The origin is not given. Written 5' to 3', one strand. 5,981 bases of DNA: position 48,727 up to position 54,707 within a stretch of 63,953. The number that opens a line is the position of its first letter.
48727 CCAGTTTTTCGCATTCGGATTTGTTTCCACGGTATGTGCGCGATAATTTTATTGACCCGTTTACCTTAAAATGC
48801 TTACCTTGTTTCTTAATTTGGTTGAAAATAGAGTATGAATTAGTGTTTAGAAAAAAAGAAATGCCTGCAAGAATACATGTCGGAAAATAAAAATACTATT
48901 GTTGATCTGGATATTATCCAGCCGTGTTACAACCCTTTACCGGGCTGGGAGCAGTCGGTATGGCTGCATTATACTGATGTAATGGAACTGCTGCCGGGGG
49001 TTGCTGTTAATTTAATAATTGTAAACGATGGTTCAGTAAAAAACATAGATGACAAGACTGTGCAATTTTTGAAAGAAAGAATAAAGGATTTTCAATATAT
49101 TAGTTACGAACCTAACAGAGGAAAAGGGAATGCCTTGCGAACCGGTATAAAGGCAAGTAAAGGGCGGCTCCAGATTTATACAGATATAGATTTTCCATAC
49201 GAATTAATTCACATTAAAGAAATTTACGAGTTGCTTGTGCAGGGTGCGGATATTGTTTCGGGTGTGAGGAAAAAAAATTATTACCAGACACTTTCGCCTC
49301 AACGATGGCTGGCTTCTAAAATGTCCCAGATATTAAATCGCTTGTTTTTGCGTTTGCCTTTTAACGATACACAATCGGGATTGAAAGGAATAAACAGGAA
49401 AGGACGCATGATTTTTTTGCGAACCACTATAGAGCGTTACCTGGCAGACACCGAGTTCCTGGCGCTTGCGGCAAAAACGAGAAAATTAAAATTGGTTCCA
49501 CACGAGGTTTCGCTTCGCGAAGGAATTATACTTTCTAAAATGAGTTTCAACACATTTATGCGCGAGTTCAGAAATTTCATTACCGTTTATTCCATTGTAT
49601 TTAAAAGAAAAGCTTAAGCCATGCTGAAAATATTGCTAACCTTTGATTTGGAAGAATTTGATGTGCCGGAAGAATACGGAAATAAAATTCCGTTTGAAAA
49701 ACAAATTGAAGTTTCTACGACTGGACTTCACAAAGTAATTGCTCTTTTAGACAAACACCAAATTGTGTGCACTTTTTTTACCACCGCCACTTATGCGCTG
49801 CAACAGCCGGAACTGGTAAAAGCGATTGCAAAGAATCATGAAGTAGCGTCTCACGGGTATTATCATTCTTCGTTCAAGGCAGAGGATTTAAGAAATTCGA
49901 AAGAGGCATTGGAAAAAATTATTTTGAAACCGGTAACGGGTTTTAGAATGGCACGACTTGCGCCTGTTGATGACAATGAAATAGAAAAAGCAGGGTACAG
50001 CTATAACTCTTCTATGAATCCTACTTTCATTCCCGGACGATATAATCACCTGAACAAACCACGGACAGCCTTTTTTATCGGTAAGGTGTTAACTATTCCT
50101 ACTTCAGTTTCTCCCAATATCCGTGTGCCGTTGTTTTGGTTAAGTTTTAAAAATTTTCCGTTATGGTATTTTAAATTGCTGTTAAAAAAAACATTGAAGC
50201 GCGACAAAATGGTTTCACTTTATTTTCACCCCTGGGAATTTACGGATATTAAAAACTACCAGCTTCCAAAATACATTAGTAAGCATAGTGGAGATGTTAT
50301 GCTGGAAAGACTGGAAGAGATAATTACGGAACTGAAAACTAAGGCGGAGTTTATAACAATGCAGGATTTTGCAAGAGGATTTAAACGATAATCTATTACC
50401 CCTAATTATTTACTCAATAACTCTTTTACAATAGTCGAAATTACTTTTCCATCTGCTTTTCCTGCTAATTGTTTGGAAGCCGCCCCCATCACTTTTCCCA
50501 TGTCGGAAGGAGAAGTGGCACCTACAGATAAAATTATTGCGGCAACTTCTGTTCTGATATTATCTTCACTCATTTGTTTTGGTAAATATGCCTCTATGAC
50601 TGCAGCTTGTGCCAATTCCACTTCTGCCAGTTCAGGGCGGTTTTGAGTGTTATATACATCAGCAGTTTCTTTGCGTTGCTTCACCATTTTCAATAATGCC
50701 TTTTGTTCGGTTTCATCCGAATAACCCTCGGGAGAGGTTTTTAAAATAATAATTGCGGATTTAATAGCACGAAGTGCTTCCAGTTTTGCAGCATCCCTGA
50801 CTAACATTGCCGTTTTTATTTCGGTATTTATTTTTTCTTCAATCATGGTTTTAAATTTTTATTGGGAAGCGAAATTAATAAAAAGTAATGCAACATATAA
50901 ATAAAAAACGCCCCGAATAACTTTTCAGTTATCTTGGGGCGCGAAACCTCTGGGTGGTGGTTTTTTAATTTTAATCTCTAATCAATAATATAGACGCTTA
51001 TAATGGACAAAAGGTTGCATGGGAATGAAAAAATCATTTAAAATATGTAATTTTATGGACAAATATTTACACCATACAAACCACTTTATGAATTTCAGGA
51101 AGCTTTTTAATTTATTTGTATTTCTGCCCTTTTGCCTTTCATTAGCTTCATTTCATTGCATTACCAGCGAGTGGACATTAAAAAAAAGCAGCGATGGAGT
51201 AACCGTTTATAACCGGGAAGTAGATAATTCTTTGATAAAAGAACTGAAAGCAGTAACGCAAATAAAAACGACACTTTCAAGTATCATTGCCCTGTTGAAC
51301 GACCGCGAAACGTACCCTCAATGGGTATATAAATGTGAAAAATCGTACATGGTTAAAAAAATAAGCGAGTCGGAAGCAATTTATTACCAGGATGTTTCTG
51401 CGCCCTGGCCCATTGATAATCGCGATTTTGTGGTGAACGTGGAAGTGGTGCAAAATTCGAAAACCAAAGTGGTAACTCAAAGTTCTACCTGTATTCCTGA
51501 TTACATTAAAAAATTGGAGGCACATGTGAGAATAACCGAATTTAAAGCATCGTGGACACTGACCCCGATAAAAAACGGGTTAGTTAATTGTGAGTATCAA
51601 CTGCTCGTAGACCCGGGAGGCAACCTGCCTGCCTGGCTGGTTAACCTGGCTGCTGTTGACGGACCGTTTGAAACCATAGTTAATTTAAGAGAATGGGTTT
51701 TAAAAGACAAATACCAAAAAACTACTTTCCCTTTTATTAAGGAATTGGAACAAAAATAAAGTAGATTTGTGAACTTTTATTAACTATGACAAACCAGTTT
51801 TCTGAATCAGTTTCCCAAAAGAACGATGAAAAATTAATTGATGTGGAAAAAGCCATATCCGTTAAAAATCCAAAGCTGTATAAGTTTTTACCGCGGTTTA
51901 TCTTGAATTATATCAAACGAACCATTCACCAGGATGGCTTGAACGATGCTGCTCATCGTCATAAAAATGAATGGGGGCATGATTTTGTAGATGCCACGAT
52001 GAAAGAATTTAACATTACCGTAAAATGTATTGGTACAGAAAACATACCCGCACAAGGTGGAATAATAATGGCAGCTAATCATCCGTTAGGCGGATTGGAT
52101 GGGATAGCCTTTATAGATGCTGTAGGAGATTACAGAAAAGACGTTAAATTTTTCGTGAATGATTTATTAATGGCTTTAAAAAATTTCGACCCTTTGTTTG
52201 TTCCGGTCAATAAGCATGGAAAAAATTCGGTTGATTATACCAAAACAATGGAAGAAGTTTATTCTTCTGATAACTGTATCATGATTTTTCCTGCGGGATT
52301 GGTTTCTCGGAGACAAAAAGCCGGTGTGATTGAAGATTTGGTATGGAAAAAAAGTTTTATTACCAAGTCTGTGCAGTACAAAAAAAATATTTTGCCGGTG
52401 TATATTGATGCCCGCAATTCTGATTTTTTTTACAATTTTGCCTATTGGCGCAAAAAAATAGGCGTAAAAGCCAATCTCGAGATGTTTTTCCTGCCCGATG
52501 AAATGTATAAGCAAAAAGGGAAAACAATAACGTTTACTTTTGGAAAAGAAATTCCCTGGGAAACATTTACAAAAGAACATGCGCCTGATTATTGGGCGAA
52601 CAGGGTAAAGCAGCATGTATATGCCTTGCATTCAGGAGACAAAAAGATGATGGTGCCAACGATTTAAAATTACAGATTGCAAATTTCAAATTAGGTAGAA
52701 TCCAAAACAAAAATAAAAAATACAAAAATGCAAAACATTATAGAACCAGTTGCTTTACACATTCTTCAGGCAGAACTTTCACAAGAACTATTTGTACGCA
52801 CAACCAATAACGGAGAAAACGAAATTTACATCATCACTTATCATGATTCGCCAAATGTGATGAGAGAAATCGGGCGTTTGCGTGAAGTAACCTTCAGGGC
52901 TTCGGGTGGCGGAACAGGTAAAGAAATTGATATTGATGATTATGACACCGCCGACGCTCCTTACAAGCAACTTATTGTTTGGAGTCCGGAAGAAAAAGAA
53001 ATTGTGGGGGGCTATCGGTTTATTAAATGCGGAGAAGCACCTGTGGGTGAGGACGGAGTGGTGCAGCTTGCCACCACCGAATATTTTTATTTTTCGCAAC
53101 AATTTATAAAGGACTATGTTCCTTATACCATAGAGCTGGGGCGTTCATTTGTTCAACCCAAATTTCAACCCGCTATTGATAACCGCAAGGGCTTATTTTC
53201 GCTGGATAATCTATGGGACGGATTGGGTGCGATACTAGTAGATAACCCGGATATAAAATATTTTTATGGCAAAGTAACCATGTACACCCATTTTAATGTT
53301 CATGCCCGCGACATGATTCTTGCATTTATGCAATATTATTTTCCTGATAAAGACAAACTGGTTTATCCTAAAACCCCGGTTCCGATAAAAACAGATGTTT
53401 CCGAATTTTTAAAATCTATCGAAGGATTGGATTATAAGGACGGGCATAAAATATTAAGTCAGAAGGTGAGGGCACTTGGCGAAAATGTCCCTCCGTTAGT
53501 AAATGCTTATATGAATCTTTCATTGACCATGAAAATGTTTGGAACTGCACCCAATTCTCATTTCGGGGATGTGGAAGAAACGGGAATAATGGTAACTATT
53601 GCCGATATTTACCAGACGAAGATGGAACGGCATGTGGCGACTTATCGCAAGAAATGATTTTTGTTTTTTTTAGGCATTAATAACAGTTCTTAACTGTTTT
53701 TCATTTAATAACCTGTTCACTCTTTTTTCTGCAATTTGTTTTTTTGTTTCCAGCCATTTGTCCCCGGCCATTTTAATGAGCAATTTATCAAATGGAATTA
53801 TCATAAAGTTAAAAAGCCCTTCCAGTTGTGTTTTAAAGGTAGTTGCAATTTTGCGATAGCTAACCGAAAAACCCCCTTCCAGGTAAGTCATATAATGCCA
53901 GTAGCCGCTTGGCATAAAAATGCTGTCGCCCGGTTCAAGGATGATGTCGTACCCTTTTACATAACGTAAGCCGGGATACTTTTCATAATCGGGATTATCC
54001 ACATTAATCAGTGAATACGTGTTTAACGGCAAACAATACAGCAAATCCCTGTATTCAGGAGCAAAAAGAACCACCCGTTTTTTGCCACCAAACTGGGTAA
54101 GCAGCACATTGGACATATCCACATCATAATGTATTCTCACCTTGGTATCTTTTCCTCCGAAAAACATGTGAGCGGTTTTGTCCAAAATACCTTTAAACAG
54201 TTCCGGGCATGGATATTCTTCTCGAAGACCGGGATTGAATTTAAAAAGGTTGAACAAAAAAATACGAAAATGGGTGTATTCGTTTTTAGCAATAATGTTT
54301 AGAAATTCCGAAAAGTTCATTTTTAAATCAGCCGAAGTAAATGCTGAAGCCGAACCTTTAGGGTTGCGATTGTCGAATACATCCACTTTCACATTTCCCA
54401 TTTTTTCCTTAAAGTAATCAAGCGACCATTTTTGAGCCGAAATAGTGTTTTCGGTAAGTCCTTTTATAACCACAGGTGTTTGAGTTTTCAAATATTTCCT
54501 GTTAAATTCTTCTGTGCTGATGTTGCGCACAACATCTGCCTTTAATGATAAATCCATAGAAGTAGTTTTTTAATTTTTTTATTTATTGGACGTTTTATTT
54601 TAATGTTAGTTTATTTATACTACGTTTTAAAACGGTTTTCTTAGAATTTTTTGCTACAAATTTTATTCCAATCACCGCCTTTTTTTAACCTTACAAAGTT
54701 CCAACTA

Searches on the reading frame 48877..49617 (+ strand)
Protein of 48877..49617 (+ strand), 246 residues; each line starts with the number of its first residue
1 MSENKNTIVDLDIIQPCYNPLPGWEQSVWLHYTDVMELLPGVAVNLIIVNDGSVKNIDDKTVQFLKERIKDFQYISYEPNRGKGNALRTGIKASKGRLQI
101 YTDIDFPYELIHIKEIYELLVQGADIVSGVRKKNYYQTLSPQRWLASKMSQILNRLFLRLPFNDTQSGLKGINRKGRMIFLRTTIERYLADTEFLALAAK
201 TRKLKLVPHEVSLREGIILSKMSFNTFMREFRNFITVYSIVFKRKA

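Call 56: search_protein_families(library=pfam, proteins=[window:48877-49617:+], max_evalue=0.001)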
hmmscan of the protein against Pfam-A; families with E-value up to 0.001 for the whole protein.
window:48877-49617:+ (246 aa): 1 family
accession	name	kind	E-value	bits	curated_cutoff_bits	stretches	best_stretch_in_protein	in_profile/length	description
PF00535.33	Glycos_transf_2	-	1.1e-11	45.4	23.3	1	14-164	3-151/168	Glycosyl transferase family 2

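Call 81: search_solved_structures(query=window:48877-49617:+, max_evalue=0.001)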
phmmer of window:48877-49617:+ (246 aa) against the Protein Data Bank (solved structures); distinct sequences matched with E-value up to 0.001: 3.
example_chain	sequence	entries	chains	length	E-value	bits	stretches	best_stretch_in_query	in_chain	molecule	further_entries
5eke_A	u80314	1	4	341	6.7e-06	29.1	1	5-163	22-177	Uncharacterized glycosyltransferase sll0501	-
5ekp_C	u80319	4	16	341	6.7e-06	29.1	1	5-163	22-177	Uncharacterized glycosyltransferase sll0501 | Glycosyltransferase sll0501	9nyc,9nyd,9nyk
9nye_A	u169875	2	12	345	6.9e-06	29.1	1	5-163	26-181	Glycosyltransferase sll0501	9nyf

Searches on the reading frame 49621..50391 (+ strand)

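Call 56: search_protein_families(library=pfam, proteins=[window:49621-50391:+], max_evalue=0.001)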
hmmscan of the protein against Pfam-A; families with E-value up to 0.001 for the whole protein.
window:49621-50391:+ (256 aa): 2 families
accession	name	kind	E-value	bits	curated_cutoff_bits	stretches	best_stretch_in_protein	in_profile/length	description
PF01522.26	Polysacc_deac_1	-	3.4e-10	40.4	23.1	1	33-114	18-107/124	Polysaccharide deacetylase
PF11959.13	DUF3473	-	3.2e-07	30.8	29.6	1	158-250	32-128/130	Domain of unknown function (DUF3473)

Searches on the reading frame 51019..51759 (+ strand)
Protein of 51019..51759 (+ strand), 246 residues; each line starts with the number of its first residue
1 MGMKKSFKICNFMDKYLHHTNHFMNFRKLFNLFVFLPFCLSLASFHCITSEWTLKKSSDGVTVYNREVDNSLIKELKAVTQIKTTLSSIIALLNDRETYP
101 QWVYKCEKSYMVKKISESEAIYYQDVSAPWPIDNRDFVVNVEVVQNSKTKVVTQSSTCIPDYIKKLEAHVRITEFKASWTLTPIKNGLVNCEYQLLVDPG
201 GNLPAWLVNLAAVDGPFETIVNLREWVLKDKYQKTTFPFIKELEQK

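Call 56: search_protein_families(library=pfam, proteins=[window:51019-51759:+], max_evalue=0.001)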
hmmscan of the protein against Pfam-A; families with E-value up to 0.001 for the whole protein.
window:51019-51759:+ (246 aa): 2 families
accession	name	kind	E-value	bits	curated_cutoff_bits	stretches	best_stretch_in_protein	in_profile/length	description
PF01852.25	START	-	4.7e-12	46.2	22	1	52-211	21-185/207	START domain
PF03364.25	Polyketide_cyc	-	6.2e-05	23.7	23.4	1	91-210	10-112/126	Polyketide cyclase / dehydrase and lipid transport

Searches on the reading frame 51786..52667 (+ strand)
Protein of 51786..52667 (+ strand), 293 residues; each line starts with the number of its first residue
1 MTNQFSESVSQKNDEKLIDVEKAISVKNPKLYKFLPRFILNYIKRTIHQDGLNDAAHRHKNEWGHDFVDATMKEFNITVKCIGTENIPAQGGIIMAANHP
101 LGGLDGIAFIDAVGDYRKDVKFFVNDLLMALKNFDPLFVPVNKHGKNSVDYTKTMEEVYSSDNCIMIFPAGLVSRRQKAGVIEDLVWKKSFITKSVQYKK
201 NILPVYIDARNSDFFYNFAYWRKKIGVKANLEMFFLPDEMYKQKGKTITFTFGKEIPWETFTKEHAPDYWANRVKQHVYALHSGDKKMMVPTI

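Call 56: search_protein_families(library=pfam, proteins=[window:51786-52667:+], max_evalue=0.001)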
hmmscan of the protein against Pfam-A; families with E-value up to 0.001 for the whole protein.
window:51786-52667:+ (293 aa): 2 families
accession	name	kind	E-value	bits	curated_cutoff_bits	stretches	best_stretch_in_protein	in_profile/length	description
PF19576.4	Acyltransf_2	-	1.3e-60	205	27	1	24-264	3-242/266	Acyltransferase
PF01553.26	Acyltransferase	-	6.1e-07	29.8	23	1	79-207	2-131/132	Acyltransferase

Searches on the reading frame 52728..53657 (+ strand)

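Call 56: search_protein_families(library=pfam, proteins=[window:52728-53657:+], max_evalue=0.001)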
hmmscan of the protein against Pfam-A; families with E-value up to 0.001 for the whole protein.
window:52728-53657:+ (309 aa): 1 family
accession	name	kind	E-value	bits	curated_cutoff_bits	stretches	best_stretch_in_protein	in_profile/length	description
PF13444.12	Acetyltransf_5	-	7.2e-13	49.5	22.4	1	51-147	1-92/102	Acetyltransferase (GNAT) domain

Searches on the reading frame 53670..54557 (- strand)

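Call 56: search_protein_families(library=pfam, proteins=[window:53670-54557:-], max_evalue=0.001)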
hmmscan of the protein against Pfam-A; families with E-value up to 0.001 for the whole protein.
window:53670-54557:- (295 aa): 3 families
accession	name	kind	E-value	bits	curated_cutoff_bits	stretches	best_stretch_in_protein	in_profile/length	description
PF13621.12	Cupin_8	-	3.3e-34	119.4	27.4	1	16-230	2-240/252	Cupin-like domain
PF08007.18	JmjC_2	-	2e-05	24.6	22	1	138-234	36-117/127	JmjC domain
PF07883.17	Cupin_2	-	0.00097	19.2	27.2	0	200-223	33-56/70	Cupin domain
